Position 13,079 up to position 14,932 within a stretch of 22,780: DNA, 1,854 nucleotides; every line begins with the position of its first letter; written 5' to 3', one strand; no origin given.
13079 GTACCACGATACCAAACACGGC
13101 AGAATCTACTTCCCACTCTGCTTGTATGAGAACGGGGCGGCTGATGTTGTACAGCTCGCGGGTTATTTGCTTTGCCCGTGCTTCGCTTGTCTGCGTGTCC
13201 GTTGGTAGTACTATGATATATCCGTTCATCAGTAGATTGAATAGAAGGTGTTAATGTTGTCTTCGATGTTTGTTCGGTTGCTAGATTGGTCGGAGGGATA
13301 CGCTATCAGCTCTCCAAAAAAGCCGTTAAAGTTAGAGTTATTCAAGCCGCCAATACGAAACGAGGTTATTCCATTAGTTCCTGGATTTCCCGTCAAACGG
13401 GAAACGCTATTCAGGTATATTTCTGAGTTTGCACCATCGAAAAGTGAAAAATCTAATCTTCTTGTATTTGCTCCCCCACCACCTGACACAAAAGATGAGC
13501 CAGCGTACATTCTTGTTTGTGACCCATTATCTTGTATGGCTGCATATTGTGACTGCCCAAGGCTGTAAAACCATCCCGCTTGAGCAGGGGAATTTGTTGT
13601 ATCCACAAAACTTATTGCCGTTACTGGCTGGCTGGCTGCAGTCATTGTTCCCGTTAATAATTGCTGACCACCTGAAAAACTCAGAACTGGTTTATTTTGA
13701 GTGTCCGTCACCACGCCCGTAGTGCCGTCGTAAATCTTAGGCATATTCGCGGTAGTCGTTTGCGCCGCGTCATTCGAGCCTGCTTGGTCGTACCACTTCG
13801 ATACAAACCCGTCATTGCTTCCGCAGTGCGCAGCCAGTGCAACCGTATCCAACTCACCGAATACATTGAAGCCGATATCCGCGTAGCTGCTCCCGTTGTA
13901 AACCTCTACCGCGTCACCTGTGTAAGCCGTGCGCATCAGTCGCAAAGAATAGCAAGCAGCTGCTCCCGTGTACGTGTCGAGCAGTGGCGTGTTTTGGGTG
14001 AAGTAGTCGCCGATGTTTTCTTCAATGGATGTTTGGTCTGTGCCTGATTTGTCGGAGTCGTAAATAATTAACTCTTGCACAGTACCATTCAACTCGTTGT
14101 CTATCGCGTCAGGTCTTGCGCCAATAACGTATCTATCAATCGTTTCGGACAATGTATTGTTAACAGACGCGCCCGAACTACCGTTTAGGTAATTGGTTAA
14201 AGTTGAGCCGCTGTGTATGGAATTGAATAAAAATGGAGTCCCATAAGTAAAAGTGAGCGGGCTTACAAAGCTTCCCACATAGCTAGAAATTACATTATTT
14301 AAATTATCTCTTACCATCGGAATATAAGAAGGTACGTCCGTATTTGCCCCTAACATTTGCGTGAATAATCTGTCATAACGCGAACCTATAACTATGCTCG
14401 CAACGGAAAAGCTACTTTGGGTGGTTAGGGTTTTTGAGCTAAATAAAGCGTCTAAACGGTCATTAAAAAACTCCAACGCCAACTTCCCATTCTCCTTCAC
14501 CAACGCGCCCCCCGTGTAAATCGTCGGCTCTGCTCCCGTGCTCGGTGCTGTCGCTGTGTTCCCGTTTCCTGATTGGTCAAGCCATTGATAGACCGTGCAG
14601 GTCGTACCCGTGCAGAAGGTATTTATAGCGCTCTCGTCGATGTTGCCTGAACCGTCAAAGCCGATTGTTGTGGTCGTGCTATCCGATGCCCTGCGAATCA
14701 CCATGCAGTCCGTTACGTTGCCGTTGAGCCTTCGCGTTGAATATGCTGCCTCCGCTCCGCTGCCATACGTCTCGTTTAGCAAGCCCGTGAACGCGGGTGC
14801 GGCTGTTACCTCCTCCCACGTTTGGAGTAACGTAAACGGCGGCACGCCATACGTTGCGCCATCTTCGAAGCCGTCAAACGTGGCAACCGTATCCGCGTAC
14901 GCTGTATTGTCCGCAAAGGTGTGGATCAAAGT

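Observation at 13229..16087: Tail-terminator-like domain fused to an ~820-aa carbohydrate-binding fibre in the neck gene position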

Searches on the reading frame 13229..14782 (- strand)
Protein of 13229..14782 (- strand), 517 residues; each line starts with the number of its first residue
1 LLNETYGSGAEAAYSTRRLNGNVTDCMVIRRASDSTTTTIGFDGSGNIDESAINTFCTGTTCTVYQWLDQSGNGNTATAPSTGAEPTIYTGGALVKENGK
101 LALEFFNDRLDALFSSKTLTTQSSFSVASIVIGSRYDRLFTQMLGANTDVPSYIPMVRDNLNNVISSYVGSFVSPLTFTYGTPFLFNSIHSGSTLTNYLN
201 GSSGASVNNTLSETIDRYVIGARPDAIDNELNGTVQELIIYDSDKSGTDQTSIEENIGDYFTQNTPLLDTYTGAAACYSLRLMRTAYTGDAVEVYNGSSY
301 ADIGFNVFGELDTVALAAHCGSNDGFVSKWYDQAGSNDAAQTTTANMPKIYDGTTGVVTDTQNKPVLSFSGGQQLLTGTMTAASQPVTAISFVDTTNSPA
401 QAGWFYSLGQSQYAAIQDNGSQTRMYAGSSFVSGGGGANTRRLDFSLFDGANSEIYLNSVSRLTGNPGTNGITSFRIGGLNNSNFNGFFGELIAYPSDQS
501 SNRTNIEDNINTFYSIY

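Call 15: search_protein_families(library=pfam, proteins=[window:13229-14782:-], max_evalue=5)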
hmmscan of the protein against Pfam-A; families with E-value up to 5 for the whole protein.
window:13229-14782:- (517 aa): 1 family
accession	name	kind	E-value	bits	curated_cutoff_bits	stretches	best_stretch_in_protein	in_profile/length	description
PF09206.18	ArabFuran-catal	-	9.8e-09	35.2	25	1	9-84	11-89/315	Alpha-L-arabinofuranosidase B, catalytic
